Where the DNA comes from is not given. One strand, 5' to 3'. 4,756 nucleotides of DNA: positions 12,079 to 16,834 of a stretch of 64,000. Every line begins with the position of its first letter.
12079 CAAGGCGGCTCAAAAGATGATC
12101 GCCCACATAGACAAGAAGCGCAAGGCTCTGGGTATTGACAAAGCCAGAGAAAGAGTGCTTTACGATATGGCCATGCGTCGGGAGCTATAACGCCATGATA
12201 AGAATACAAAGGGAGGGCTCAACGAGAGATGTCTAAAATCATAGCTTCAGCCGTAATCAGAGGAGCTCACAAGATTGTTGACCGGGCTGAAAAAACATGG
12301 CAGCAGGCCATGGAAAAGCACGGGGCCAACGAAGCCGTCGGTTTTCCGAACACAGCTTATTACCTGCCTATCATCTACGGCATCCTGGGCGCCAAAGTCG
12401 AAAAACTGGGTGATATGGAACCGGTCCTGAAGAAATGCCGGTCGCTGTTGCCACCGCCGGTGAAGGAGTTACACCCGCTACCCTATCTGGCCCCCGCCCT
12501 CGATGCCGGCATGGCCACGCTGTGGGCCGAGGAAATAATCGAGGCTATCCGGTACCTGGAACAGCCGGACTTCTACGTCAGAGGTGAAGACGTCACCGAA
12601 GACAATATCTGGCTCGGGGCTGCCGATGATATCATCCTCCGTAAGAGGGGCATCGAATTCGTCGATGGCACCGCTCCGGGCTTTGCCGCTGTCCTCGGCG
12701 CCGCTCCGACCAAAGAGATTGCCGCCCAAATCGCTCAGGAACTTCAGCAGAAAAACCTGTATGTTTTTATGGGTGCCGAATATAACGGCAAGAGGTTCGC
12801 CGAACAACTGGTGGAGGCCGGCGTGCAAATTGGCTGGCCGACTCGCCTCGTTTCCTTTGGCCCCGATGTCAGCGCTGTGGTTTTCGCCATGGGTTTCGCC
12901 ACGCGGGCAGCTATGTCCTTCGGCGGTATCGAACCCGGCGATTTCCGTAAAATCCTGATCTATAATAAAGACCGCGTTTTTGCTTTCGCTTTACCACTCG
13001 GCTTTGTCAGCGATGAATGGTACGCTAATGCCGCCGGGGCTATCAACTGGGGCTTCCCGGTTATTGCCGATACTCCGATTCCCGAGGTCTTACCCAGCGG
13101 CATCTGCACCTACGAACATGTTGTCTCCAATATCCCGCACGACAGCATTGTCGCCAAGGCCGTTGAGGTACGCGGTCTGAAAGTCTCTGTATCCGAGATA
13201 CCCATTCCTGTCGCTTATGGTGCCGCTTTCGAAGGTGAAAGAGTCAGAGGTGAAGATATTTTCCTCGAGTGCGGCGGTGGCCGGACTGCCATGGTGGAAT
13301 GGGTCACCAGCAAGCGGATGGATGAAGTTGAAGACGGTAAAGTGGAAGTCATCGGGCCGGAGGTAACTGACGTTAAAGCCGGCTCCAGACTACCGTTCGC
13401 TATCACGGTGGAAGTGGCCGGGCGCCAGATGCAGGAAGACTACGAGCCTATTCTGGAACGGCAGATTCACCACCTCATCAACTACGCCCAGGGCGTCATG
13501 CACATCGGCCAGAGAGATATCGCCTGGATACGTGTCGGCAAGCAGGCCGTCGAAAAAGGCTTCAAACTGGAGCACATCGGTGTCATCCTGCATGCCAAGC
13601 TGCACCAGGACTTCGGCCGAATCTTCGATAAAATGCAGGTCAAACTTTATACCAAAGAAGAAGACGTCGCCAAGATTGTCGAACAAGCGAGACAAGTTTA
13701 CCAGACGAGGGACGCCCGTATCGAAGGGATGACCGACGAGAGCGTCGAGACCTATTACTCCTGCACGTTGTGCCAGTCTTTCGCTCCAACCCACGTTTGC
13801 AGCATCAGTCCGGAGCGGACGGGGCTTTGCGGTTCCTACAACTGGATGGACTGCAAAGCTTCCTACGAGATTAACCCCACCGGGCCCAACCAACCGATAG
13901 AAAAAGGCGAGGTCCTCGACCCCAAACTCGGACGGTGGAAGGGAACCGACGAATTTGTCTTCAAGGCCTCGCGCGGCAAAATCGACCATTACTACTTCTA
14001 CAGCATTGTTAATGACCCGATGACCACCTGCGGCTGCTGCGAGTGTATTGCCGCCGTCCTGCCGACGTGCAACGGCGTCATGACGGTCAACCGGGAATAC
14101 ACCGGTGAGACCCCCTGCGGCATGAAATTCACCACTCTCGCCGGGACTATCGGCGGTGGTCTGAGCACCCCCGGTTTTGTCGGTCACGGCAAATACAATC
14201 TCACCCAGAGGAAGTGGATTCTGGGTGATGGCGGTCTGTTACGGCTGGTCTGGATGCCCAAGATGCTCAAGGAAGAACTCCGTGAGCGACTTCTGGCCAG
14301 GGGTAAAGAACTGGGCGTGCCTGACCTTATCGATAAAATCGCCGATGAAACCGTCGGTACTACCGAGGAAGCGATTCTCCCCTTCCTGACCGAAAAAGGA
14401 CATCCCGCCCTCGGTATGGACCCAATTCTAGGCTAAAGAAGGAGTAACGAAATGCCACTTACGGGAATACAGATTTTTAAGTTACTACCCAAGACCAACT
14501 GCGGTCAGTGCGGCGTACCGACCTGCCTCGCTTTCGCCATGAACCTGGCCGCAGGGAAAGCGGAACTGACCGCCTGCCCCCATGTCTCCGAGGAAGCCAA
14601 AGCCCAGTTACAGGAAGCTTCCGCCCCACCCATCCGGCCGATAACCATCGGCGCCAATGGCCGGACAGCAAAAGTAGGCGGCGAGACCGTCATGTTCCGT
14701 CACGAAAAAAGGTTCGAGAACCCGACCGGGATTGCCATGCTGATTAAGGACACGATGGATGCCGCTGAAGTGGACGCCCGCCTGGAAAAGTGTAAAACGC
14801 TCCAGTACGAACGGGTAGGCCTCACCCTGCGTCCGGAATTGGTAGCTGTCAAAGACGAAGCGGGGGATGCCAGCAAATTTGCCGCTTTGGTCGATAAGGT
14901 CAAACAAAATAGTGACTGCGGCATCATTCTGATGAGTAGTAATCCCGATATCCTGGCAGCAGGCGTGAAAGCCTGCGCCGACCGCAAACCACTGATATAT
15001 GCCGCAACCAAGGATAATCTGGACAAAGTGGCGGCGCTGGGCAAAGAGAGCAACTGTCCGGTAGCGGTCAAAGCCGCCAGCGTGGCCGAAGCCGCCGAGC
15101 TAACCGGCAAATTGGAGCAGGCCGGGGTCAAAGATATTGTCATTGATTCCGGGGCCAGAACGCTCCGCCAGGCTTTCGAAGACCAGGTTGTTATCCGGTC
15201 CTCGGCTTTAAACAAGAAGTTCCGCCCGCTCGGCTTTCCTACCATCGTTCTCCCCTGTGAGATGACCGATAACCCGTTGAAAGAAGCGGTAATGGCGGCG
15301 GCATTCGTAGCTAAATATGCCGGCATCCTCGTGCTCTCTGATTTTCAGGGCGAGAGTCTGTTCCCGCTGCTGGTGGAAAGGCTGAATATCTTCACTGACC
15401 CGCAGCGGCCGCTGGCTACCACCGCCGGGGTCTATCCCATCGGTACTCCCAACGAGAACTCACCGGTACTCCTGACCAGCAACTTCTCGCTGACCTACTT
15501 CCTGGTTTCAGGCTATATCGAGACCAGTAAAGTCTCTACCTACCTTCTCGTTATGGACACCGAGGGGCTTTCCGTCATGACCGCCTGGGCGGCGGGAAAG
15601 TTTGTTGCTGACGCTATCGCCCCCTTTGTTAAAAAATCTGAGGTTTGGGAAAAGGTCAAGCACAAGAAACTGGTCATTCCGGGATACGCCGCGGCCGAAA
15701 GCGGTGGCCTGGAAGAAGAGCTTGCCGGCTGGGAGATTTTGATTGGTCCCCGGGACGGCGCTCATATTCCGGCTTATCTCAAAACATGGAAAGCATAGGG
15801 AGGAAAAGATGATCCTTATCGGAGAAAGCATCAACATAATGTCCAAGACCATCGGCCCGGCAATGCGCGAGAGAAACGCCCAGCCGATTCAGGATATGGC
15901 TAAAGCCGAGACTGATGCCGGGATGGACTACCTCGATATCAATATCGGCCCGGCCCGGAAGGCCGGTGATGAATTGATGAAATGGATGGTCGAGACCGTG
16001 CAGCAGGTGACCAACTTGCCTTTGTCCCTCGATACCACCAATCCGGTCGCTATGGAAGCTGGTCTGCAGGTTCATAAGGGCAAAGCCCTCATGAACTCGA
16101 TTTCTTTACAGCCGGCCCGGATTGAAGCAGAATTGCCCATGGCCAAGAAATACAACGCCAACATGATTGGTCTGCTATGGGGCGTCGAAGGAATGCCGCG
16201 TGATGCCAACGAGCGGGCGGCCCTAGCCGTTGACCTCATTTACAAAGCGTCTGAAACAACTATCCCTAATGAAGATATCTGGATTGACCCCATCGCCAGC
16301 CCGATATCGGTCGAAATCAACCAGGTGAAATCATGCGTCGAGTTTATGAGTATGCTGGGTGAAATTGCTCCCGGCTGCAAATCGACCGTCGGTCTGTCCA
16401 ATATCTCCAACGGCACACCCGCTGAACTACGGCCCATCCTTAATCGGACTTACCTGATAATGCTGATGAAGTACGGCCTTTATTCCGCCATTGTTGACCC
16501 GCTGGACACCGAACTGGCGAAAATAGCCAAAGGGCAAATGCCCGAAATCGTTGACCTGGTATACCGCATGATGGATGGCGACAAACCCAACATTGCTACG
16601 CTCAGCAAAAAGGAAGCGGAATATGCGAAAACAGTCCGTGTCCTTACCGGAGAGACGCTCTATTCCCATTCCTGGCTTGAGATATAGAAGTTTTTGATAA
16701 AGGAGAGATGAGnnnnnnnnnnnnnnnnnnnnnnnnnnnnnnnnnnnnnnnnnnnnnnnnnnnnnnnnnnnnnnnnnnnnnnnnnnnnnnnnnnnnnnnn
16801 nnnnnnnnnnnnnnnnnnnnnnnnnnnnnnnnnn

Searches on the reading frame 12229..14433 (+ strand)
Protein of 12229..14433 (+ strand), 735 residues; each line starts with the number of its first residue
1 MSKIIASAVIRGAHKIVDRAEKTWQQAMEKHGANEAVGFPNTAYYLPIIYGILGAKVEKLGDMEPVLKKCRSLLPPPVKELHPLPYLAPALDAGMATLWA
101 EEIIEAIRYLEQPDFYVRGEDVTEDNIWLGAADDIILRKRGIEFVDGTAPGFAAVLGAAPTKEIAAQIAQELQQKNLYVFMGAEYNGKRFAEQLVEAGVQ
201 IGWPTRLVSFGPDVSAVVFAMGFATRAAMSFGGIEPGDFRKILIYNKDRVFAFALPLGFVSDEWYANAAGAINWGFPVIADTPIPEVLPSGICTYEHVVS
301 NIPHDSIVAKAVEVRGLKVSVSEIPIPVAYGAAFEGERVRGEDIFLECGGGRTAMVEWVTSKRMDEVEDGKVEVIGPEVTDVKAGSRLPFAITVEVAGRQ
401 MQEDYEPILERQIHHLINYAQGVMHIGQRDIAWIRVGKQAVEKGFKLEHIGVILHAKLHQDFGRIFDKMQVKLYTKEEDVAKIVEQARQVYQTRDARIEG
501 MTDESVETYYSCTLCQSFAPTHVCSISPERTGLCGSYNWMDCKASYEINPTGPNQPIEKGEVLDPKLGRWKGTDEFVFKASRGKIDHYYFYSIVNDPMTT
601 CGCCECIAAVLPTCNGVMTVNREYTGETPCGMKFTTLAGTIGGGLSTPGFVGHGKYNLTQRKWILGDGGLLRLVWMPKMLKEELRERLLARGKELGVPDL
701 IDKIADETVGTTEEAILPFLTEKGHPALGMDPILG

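Call 10: search_protein_families(library=pfam, proteins=[window:12229-14433:+], max_evalue=0.00001)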
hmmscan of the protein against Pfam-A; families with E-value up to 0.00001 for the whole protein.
window:12229-14433:+ (735 aa): 3 families
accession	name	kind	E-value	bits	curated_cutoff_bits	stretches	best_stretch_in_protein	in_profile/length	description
PF19436.4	ACS_CODH_B_C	-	1.2e-119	398.7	25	1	491-734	1-245/245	ACS/CODH beta subunit C-terminal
PF03598.20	CdhC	-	1.5e-68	230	24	1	326-480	1-155/155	CO dehydrogenase/acetyl-CoA synthase complex beta subunit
PF18537.6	CODH_A_N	-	1.2e-30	105.8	32.2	1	21-110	1-83/83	Carbon monoxide dehydrogenase subunit alpha N-terminal domain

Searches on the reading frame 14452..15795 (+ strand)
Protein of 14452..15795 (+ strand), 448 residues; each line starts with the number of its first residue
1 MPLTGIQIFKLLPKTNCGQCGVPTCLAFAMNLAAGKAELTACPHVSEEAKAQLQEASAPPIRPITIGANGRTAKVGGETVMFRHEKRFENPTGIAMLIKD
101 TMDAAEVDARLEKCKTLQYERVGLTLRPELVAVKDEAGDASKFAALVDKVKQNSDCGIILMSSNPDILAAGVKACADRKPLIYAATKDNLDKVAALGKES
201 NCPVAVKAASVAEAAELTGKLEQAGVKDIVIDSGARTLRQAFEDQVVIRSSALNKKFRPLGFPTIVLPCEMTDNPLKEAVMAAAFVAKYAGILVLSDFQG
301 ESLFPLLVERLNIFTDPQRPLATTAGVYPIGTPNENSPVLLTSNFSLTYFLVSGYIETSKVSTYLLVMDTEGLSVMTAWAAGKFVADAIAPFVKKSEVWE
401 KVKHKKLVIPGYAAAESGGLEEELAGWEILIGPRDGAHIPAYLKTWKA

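Call 10: search_protein_families(library=pfam, proteins=[window:14452-15795:+], max_evalue=0.00001)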
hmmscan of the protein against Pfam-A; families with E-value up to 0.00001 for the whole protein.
window:14452-15795:+ (448 aa): 2 families
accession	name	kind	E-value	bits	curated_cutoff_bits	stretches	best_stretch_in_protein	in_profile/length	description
PF03599.22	CdhD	-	1.9e-96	323.6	24.8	1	64-442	2-386/387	CO dehydrogenase/acetyl-CoA synthase delta subunit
PF04060.18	FeS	-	2.3e-14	53.3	23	1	12-44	1-33/33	Putative Fe-S cluster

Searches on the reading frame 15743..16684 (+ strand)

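Call 11: search_protein_families(library=pfam, proteins=[window:15743-16684:+], max_evalue=0.00001)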
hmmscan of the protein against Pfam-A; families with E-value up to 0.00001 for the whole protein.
window:15743-16684:+ (314 aa): 1 family
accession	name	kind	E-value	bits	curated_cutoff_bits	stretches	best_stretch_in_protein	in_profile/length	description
PF00809.28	Pterin_bind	-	1.4e-13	51.5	25.5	1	44-251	18-243/244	Pterin binding enzyme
